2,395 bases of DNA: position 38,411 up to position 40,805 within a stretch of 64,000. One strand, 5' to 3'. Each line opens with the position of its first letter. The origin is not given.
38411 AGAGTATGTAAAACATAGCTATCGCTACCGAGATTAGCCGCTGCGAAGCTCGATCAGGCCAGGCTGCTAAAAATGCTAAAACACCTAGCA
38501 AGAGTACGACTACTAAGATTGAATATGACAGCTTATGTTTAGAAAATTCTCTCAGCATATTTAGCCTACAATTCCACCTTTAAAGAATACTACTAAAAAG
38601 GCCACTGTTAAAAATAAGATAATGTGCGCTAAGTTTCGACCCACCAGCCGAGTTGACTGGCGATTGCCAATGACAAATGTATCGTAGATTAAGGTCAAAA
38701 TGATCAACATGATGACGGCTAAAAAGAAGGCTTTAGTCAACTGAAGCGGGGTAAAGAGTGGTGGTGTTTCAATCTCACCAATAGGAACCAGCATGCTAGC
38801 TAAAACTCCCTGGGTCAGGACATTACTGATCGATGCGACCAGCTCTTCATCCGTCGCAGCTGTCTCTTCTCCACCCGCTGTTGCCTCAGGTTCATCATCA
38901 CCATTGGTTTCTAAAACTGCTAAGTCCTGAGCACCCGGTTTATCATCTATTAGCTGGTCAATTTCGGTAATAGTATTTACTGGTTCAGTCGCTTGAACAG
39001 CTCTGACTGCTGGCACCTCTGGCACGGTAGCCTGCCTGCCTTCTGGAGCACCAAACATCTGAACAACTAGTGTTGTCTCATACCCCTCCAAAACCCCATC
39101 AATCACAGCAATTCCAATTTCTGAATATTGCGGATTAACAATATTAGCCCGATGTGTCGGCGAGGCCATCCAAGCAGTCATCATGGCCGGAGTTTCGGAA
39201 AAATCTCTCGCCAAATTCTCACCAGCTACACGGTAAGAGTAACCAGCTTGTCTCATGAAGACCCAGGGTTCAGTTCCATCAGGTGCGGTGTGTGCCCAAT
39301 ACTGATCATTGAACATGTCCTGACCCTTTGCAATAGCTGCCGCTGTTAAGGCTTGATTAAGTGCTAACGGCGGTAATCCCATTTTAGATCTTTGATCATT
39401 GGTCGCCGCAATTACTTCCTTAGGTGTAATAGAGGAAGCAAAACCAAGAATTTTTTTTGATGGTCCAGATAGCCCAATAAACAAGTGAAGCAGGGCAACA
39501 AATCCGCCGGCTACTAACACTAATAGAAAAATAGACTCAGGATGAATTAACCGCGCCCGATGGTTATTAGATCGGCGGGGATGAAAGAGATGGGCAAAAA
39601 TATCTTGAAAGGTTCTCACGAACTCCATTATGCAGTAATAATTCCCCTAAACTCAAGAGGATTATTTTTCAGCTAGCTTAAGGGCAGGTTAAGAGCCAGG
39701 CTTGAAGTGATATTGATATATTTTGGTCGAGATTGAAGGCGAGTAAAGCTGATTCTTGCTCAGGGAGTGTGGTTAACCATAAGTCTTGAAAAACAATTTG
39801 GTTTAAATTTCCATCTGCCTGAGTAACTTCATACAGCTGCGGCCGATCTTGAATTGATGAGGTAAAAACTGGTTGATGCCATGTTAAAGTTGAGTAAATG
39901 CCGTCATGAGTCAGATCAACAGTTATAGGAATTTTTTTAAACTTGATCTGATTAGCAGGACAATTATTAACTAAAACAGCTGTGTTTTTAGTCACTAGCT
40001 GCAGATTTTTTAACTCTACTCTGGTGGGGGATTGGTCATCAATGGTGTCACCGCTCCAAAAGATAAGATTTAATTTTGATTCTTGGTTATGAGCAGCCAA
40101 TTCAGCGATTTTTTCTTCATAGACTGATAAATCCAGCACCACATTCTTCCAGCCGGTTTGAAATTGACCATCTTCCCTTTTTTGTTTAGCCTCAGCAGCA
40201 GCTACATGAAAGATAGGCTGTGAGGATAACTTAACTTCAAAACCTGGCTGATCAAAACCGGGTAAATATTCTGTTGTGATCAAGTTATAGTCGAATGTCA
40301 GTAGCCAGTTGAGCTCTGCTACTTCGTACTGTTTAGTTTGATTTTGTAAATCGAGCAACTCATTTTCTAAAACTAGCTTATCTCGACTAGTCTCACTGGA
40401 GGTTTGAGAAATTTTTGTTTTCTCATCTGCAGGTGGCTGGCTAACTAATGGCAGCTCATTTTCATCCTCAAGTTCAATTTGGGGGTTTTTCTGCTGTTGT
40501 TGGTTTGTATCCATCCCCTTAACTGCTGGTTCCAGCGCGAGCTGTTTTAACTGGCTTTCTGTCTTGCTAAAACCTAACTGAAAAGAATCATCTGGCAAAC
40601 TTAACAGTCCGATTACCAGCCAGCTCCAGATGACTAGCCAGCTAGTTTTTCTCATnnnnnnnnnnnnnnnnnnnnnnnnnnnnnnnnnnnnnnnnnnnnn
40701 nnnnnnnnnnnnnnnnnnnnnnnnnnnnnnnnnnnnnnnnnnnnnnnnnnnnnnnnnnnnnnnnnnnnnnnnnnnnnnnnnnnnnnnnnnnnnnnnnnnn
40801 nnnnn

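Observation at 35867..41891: SipW-type signal peptidase paired with a TasA/camelysin-like protein carrying a SipW-cognate signal peptide, embedded in a minus-strand secretome cluster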

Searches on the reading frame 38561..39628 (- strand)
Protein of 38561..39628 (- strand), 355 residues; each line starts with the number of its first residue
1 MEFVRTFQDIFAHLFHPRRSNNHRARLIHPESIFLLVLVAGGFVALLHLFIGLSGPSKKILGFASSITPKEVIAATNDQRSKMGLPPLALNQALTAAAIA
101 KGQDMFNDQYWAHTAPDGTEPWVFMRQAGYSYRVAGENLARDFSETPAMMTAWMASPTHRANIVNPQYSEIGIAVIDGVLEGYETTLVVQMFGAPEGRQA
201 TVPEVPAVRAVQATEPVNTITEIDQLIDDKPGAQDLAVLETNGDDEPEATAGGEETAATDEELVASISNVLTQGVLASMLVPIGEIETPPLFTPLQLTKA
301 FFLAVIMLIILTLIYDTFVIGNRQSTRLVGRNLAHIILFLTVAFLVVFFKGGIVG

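Call 3: search_protein_families(library=pfam, proteins=[window:38561-39628:-], max_evalue=1)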
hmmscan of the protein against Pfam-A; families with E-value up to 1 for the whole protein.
window:38561-39628:- (355 aa): 2 families
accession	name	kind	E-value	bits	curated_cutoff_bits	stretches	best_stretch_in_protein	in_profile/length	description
PF00188.32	CAP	-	2.3e-17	64.4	21.1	1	74-180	2-107/117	Cysteine-rich secretory protein family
PF15420.11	Abhydrolase_9_N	-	0.5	10.8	27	0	294-352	92-150/208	Alpha/beta-hydrolase family N-terminus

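Call 4: search_protein_families(library=ncbifam, proteins=[window:38561-39628:-], max_evalue=1)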
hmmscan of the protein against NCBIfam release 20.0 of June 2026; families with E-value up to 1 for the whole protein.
window:38561-39628:- (355 aa): 3 families
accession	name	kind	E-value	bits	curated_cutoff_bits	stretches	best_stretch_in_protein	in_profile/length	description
TIGR02909.1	spore_YkwD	subfamily_domain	4e-32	110.8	171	1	70-192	6-125/127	uncharacterized protein, YkwD family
NF052539.1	DivAsocLipDalA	equivalog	5.4e-19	68.6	200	1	69-175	48-154/169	divisome-associated lipoprotein DalA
NF033462.1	polymyxin_MCR4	exception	0.18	10.5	1225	1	264-315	119-172/541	MCR-4 family phosphoethanolamine--lipid A transferase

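Call 65: find_homologous_proteins(query=window:38561-39628:-, max_evalue=1e-10)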
Query window:38561-39628:- (355 aa): 3358 proteins with E <= 1e-10 among 8000 candidates; the best 120 are listed.
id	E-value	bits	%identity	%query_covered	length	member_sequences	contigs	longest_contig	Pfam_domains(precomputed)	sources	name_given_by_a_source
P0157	2.9e-229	778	100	100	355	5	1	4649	PF00188.33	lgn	-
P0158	4.0e-127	442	59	100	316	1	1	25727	PF00188.33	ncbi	-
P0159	8.5e-127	441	59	100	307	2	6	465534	PF00188.33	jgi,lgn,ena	jgi:hypothetical protein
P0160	3.3e-126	439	60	100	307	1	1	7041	PF00188.33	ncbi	-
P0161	4.6e-126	438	60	99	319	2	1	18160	PF00188.33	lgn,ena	-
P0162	6.3e-126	438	59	100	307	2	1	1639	PF00188.33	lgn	-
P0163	9.0e-126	437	58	99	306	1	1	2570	PF00188.33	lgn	-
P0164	1.0e-125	437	59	99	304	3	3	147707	PF00188.33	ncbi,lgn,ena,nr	ncbi:hypothetical protein KJ707_02710 [Patescibacteria group bacterium]|nr:hypothetical protein [Pat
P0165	6.3e-125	435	58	100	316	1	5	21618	PF00188.33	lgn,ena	-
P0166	6.8e-125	435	60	99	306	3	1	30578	PF00188.33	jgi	-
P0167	8.5e-125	434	59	100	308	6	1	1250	PF00188.33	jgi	-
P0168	1.7e-124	433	59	99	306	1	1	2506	PF00188.33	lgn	-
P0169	7.4e-124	431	59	100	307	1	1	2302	PF00188.33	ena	-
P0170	2.2e-123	430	58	99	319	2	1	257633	PF00188.33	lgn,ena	-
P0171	4.3e-123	429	60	99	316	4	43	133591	PF00188.33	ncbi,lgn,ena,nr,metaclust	ncbi:MAG: hypothetical protein HN846_00230 [Candidatus Pacebacteria bacterium]|nr:hypothetical prote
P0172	4.5e-123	429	58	99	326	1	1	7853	PF00188.33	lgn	-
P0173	5.6e-123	428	57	99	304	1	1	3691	PF00188.33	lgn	-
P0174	7.9e-123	428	58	100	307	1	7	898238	PF00188.33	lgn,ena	-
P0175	1.2e-122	427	58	100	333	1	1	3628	PF00188.33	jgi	jgi:hypothetical protein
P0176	1.9e-122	427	59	99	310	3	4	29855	PF00188.33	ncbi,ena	-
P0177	2.9e-122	426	58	99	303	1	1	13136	PF00188.33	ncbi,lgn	-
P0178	3.3e-122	426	59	99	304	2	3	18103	PF00188.33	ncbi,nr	ncbi:hypothetical protein KKE34_04090 [Patescibacteria group bacterium]|nr:hypothetical protein [Pat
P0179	6.4e-122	425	58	100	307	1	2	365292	PF00188.33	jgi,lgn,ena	-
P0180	1.6e-120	420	57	99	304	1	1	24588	PF00188.33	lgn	-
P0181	5.4e-120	418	56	99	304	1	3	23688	PF00188.33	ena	-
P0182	8.9e-120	418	58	99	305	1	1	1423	PF00188.33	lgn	-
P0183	1.0e-119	418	56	99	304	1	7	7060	PF00188.33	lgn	-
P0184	3.4e-117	409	57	99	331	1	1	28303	PF00188.33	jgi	jgi:hypothetical protein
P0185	3.1e-113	396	58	100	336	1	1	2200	PF00188.33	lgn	-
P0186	4.5e-112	392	55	100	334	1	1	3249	PF00188.33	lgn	-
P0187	1.2e-111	391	58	97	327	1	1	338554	PF00188.33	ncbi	-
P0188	2.9e-111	390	57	97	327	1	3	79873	PF00188.33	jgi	jgi:hypothetical protein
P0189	2.2e-110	387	54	99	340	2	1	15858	PF00188.33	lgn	-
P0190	6.2e-110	385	53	98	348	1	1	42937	PF00188.33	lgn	-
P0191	3.5e-109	383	54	98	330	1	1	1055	PF00188.33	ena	-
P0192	4.2e-109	383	55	98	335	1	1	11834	PF00188.33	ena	-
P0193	5.1e-109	382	54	99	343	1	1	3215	PF00188.33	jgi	jgi:hypothetical protein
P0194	5.1e-109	382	56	97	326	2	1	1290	PF00188.33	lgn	-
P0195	1.3e-108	381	56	100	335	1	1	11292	PF00188.33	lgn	-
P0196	1.3e-108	381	55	98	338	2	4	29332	PF00188.33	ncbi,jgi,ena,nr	ncbi:MAG: hypothetical protein GW942_02705 [Candidatus Pacebacteria bacterium]|nr:hypothetical prote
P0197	1.5e-108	381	53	100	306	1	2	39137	PF00188.33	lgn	-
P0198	1.6e-108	381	53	98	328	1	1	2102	PF00188.33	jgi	-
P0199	3.0e-108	380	52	100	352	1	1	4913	PF00188.33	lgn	-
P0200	3.8e-108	379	55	97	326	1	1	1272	PF00188.33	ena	-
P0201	8.4e-108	378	54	98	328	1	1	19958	PF00188.33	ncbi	ncbi:MAG TPA: CAP domain-containing protein [Patescibacteria group bacterium]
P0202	1.7e-107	377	51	100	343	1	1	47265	PF00188.33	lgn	-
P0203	1.9e-107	377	53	98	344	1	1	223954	PF00188.33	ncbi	-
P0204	7.4e-107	375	53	99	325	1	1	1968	PF00188.33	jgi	jgi:hypothetical protein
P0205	9.5e-107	375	54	98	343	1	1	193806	PF00188.33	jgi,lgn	-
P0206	1.0e-106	375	53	97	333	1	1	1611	PF00188.33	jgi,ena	-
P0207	1.0e-106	375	52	97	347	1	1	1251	PF00188.33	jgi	jgi:uncharacterized protein YkwD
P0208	1.7e-106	374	53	97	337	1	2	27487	PF00188.33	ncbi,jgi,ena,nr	ncbi:MAG: hypothetical protein GW941_02285 [Candidatus Pacebacteria bacterium]|nr:hypothetical prote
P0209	3.3e-106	373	52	99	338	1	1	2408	PF00188.33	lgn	-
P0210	4.0e-106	373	49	99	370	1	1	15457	PF00188.33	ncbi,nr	ncbi:MAG: hypothetical protein GF381_01440 [Candidatus Pacebacteria bacterium]|nr:hypothetical prote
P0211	4.1e-106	373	53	100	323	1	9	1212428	PF00188.33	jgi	jgi:uncharacterized protein YkwD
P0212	5.1e-106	373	54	98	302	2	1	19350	PF00188.33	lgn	-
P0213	1.5e-105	371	53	99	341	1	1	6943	PF00188.33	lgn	-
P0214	1.9e-105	371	54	98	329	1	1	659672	PF00188.33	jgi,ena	jgi:hypothetical protein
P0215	2.5e-105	370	53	98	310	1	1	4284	PF00188.33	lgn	-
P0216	2.8e-105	370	54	98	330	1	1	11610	PF00188.33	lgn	-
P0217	4.7e-105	369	54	97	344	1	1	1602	PF00188.33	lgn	-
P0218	5.2e-105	369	55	98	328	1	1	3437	PF00188.33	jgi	jgi:hypothetical protein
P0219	6.6e-105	369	53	100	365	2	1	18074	PF00188.33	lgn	-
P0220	9.2e-105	368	52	97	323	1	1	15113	PF00188.33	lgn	-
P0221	1.1e-104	368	53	98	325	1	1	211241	PF00188.33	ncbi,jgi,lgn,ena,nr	ncbi:MAG: CAP domain-containing protein [Candidatus Pacebacteria bacterium]|nr:CAP domain-containing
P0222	1.1e-104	368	51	98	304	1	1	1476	PF00188.33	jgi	-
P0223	1.3e-104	368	53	98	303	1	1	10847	PF00188.33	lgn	-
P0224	2.3e-104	367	54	97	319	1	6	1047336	PF00188.33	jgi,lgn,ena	jgi:hypothetical protein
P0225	2.8e-104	367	53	98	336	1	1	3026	PF00188.33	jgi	jgi:hypothetical protein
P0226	3.5e-104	366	54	98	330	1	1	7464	PF00188.33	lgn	-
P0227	5.2e-104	366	54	99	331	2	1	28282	PF00188.33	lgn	-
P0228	5.8e-104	366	51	97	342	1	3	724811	PF00188.33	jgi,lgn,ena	-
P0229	6.9e-104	366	51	99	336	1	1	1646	PF00188.33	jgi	jgi:cysteine-rich secretory family protein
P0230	7.0e-104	365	52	98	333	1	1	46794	PF00188.33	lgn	-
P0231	7.9e-104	365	53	99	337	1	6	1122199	PF00188.33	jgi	jgi:hypothetical protein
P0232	1.0e-103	365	52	99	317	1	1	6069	PF00188.33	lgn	-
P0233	1.2e-103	365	54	97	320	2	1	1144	PF00188.33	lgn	-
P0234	1.2e-103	365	50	100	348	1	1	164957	PF00188.33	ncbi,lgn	-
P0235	1.5e-103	364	50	97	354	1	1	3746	PF00188.33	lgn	-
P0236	1.8e-103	364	52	97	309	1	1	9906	PF00188.33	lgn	-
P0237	2.2e-103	364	51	97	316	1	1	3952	PF00188.33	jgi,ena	-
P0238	2.5e-103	364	51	99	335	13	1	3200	PF00188.33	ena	-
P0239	3.7e-103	363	51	97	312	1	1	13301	PF00188.33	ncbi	-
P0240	3.8e-103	363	51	97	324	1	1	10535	PF00188.33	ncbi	-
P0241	4.0e-103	363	53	98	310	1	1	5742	PF00188.33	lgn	-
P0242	5.8e-103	362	52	99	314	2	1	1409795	PF00188.33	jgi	-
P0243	7.4e-103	362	52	97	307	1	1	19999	PF00188.33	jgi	jgi:uncharacterized protein YkwD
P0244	8.3e-103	362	53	97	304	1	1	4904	PF00188.33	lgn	-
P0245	1.0e-102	362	52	98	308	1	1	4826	PF00188.33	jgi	jgi:hypothetical protein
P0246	1.2e-102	361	50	96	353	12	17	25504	PF00188.33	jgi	jgi:hypothetical protein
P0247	1.3e-102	361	51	99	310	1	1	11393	PF00188.33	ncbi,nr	ncbi:MAG: hypothetical protein GF390_01930 [Candidatus Pacebacteria bacterium]|nr:hypothetical prote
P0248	1.7e-102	361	54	97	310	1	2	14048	PF00188.33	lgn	-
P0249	1.9e-102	361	50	98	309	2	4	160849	PF00188.33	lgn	-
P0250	3.0e-102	360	50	100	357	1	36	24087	PF00188.33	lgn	-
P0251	3.9e-102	360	53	99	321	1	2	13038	PF00188.33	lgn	-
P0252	4.0e-102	360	49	98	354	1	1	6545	PF00188.33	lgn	-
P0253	4.4e-102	360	50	99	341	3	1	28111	PF00188.33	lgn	-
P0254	4.8e-102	359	53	98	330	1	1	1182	PF00188.33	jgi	jgi:hypothetical protein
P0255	5.2e-102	359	52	97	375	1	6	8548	PF00188.33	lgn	-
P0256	7.0e-102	359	49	97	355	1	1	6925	PF00188.33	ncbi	-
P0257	7.8e-102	359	51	97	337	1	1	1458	PF00188.33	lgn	-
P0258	8.1e-102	359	52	97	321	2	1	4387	PF00188.33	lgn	-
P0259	1.5e-101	358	50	97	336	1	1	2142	PF00188.33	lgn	-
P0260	1.5e-101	358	55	98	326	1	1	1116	PF00188.33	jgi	jgi:hypothetical protein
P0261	1.6e-101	358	53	97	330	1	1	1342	PF00188.33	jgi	jgi:Cysteine-rich secretory protein family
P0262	2.7e-101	357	54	97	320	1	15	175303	PF00188.33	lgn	-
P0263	2.9e-101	357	52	98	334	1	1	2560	PF00188.33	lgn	-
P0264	3.1e-101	357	50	96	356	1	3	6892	PF00188.33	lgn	-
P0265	3.4e-101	357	51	96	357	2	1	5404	PF00188.33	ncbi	-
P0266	3.9e-101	356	51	99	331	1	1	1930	PF00188.33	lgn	-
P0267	5.7e-101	356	51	97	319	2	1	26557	PF00188.33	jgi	-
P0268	3.1e-100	354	50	96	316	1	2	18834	PF00188.33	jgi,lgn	jgi:hypothetical protein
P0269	3.6e-100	353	48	100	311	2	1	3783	PF00188.33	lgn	-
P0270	3.6e-100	353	50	99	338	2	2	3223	PF00188.33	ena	-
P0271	5.8e-100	353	51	98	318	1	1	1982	PF00188.33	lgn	-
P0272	6.2e-100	352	52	97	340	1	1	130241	PF00188.33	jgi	jgi:hypothetical protein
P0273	7.6e-100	352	49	99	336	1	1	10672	PF00188.33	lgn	-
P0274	7.8e-100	352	52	97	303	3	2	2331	PF00188.33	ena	-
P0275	1.1e-99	352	52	98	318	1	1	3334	PF00188.33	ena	-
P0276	1.1e-99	352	52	97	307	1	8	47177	PF00188.33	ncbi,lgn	-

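Call 66: find_encoding_contigs(protein=P0211, flank=8000, max_places=1)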
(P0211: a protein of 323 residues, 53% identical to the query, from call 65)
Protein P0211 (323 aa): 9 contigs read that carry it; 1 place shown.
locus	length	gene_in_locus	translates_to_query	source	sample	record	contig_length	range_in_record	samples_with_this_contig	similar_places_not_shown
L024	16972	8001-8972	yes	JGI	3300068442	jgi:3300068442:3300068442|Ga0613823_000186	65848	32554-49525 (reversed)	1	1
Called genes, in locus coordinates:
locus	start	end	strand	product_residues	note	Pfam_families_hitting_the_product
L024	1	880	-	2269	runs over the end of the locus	-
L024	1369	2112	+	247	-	PF12389:Peptidase_M73 (faint)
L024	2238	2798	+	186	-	-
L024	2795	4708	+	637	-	-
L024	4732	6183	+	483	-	PF00041:fn3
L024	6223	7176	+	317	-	PF04310:MukB (weak), PF00005:ABC_tran, PF02463:SMC_N (faint), PF13304:AAA_21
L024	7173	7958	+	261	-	PF01061:ABC2_membrane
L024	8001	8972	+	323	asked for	PF00188:CAP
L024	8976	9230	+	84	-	-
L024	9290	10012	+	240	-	PF00483:NTP_transferase, PF12804:NTP_transf_3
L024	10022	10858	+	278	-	-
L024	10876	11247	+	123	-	-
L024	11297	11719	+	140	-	-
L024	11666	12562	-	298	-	-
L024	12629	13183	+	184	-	PF01765:RRF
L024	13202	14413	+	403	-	PF02163:Peptidase_M50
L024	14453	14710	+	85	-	-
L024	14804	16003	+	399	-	PF11258:DUF3048, PF17479:DUF3048_C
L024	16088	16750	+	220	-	-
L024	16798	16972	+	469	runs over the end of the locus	PF21760:SecD_1st, PF22599:SecDF_P1_head, PF02355:SecD_SecF_C, PF00873:ACR_tran (weak), PF03176:MMPL (weak)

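Call 67: find_encoding_contigs(protein=P0242, flank=8000, max_places=1)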
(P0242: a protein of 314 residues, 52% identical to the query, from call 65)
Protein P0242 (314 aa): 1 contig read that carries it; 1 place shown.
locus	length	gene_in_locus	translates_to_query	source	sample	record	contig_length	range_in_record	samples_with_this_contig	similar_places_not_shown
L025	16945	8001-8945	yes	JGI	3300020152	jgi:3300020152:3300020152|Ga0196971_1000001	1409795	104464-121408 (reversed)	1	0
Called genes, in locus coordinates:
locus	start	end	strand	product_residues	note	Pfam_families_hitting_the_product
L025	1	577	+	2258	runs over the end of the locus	PF17802:SpaA (faint), PF13620:CarboxypepD_reg (faint), PF22904:NOMO1-like_2nd (faint), PF25275:Golvesin_C, PF17210:SdrD_B, PF00041:fn3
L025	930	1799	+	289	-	-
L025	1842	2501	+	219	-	-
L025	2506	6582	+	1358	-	PF00932:LTD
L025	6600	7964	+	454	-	-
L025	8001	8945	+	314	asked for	PF00188:CAP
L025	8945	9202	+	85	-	-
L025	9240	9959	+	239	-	PF00483:NTP_transferase, PF12804:NTP_transf_3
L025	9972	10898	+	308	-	-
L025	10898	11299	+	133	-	-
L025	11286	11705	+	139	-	-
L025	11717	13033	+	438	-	-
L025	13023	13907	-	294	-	-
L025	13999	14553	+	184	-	PF01765:RRF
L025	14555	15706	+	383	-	PF02163:Peptidase_M50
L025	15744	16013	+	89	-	-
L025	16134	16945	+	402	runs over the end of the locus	PF11258:DUF3048, PF17479:DUF3048_C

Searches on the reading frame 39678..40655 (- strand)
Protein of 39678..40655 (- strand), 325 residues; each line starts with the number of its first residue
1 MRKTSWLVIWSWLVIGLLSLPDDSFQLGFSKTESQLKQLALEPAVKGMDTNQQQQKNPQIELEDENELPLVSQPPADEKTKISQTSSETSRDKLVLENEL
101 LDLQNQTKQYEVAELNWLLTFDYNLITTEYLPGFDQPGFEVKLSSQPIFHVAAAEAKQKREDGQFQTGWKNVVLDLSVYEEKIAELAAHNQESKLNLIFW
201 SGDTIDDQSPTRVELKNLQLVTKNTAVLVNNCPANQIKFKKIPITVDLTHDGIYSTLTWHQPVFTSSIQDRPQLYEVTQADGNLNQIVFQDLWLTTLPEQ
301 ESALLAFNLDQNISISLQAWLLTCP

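Call 3: search_protein_families(library=pfam, proteins=[window:39678-40655:-], max_evalue=1)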
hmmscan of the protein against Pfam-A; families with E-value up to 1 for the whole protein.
window:39678-40655:- (325 aa): 0 families

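Call 4: search_protein_families(library=ncbifam, proteins=[window:39678-40655:-], max_evalue=1)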
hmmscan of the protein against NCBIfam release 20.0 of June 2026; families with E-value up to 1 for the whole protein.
window:39678-40655:- (325 aa): 0 families

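Call 39: find_homologous_proteins(query=window:39678-40655:-, max_evalue=0.001)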
Query window:39678-40655:- (325 aa): 1 proteins with E <= 0.001 among 2443 candidates.
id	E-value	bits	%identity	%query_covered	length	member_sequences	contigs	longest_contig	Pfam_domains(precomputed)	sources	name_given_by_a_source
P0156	6.6e-189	645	95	96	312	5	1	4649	-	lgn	-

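Call 42: search_solved_structures(query=A4, max_evalue=10, show_alignments=2)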
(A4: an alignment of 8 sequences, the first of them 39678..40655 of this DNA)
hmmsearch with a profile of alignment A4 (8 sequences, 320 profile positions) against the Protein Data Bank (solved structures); distinct sequences matched with E-value up to 10: 1.
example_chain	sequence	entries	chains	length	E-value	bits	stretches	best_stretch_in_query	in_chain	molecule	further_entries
6u42_5X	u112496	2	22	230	1.1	11.6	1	22-113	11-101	FAP115 | Flagellar associated protein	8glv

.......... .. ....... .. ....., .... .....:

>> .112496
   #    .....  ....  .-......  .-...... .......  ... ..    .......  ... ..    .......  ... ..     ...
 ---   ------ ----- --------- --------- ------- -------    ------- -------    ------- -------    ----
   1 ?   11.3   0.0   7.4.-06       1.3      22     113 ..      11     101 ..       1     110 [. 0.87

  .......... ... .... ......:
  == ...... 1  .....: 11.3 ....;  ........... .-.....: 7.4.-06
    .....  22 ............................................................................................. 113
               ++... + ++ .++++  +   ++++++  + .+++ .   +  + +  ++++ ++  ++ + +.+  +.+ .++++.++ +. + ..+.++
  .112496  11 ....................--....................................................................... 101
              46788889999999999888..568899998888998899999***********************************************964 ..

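Call 43: search_protein_families(library=pfam, alignment_id=A4, max_evalue=1)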
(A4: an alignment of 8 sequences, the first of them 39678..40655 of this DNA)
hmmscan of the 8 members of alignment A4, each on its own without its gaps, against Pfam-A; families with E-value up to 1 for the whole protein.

A. member 1, window:39678-40655:- (325 aa): 0 families

B. families by the number of members that match (of 8 scanned): 4 families
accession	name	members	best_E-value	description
PF19308.4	CRISPR_Cas6_N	1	0.0033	CRISPR Cas6 N-terminal domain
PF25134.1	DUF7821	1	0.0096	Domain of unknown function (DUF7821)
PF16303.10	DUF4945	1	0.02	Domain of unknown function (DUF4945)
PF04745.17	Pox_A8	1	0.069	VITF-3 subunit protein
